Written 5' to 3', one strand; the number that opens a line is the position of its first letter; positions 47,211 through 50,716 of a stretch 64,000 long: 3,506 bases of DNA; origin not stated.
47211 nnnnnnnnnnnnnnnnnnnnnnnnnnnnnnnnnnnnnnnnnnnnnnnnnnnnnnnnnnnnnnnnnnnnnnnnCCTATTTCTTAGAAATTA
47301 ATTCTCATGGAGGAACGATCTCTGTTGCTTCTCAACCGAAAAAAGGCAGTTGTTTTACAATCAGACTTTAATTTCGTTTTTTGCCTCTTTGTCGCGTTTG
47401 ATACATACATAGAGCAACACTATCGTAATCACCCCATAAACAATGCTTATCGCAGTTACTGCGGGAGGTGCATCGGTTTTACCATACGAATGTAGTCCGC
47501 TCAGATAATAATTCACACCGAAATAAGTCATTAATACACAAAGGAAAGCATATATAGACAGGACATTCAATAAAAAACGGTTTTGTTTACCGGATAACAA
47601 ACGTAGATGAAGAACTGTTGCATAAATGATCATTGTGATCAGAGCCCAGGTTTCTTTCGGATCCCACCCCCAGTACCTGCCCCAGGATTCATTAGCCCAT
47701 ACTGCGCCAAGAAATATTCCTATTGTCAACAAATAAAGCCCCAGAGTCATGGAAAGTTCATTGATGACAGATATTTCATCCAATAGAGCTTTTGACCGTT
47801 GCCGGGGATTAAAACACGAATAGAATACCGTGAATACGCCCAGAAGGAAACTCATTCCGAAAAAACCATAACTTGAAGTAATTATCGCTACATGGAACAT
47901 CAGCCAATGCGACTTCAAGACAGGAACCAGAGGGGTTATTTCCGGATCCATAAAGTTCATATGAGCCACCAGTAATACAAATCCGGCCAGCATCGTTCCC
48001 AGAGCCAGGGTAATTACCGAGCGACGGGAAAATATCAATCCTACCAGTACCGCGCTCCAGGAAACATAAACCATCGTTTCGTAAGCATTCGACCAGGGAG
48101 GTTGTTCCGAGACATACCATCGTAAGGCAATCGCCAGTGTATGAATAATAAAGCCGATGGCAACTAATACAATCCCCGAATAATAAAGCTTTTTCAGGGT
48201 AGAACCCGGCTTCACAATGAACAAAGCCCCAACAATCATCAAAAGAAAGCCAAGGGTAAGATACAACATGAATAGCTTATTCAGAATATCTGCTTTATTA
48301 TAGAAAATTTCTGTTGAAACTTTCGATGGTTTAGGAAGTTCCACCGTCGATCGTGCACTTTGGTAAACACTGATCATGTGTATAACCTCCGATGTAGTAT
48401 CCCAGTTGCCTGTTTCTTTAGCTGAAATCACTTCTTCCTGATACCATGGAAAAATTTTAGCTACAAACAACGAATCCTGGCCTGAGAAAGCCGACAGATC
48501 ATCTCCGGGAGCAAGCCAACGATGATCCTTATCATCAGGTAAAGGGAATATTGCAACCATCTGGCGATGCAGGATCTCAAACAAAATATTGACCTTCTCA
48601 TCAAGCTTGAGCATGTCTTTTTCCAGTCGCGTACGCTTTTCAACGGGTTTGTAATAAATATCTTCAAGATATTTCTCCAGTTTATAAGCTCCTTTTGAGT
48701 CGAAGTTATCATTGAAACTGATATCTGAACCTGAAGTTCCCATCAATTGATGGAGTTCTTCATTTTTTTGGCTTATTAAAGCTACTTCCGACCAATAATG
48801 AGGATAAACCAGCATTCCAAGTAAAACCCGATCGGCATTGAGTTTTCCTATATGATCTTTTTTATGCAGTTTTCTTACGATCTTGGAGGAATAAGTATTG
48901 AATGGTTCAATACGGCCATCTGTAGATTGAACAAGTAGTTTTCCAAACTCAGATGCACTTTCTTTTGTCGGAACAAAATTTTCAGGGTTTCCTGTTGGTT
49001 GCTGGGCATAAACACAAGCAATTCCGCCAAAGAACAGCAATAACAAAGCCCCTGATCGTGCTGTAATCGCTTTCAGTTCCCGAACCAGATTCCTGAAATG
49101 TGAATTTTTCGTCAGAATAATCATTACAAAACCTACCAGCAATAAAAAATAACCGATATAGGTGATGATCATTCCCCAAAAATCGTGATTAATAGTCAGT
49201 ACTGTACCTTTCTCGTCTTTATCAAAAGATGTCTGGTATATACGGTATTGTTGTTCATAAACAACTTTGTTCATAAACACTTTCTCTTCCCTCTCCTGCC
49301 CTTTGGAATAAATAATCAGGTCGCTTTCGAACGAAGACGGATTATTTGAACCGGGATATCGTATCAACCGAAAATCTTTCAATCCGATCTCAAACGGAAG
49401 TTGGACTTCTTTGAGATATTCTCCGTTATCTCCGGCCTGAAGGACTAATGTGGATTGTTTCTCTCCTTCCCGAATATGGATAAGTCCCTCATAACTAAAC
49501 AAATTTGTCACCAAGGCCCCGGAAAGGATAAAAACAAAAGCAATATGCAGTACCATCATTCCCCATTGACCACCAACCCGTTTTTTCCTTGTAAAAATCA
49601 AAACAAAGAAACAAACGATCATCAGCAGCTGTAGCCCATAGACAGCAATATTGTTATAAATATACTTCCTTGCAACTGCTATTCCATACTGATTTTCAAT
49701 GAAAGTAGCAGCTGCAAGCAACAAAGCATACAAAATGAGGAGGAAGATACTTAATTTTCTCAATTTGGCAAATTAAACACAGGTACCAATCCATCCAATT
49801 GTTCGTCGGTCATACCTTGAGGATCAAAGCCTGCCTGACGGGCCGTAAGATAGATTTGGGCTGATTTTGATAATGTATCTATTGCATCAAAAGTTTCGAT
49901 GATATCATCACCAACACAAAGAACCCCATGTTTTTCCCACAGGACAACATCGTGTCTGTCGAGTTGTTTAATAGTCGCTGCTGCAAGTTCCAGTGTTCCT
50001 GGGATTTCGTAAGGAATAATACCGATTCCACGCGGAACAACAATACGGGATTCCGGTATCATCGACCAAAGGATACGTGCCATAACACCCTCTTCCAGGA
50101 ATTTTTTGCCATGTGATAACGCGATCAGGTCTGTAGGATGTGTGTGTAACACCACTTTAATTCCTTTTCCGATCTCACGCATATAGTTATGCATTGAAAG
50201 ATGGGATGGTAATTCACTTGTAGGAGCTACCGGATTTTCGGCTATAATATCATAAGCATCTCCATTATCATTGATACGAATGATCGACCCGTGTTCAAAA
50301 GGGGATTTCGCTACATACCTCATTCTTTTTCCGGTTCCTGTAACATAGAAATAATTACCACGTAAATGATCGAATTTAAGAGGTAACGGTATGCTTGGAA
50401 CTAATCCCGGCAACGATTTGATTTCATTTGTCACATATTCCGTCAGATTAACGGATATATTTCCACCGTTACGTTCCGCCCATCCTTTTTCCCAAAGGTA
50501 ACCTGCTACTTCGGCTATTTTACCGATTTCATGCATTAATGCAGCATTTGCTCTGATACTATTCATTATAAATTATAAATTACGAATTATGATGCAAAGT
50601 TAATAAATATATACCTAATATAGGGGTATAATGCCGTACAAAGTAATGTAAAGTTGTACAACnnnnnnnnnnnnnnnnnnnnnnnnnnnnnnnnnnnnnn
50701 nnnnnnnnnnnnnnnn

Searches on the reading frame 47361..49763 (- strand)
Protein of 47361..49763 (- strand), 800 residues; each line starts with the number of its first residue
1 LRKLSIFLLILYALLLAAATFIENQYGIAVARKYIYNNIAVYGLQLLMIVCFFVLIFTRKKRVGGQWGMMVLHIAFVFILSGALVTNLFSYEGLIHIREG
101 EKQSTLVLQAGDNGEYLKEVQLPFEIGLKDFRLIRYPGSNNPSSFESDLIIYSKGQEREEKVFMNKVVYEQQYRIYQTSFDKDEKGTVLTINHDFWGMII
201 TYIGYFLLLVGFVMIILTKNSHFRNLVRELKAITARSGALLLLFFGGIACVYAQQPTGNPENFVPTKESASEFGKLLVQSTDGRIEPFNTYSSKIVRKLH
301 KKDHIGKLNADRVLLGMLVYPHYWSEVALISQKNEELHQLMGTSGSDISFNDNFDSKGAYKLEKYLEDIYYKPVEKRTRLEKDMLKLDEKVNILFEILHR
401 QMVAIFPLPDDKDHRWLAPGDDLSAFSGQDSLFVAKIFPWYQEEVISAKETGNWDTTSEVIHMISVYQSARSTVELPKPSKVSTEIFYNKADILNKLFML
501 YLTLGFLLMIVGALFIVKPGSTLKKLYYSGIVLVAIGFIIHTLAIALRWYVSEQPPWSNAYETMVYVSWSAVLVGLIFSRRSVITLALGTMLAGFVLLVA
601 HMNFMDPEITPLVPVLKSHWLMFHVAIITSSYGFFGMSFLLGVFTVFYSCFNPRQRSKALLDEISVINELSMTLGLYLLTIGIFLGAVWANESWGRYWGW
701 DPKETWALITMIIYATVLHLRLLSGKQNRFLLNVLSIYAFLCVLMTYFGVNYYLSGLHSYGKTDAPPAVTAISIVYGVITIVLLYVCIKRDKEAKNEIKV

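Call 74: search_protein_families(library=pfam, proteins=[window:47361-49763:-], max_evalue=0.000001)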
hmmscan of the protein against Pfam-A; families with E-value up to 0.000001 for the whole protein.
window:47361-49763:- (800 aa): 2 families
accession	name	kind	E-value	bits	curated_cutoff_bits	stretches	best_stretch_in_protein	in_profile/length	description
PF01578.25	Cytochrom_C_asm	-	1.6e-41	142.7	29.9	1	557-758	1-212/212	Cytochrome C assembly protein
PF05140.19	ResB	-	2.6e-20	73.2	24.6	1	65-188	150-273/486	ResB-like family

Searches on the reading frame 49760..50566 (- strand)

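Call 74: search_protein_families(library=pfam, proteins=[window:49760-50566:-], max_evalue=0.000001)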
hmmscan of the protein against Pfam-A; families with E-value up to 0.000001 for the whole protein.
window:49760-50566:- (268 aa): 1 family
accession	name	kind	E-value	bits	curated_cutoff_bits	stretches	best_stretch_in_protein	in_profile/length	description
PF00596.27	Aldolase_II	-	8.2e-27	94.7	22.2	1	16-240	2-183/183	Class II Aldolase and Adducin N-terminal domain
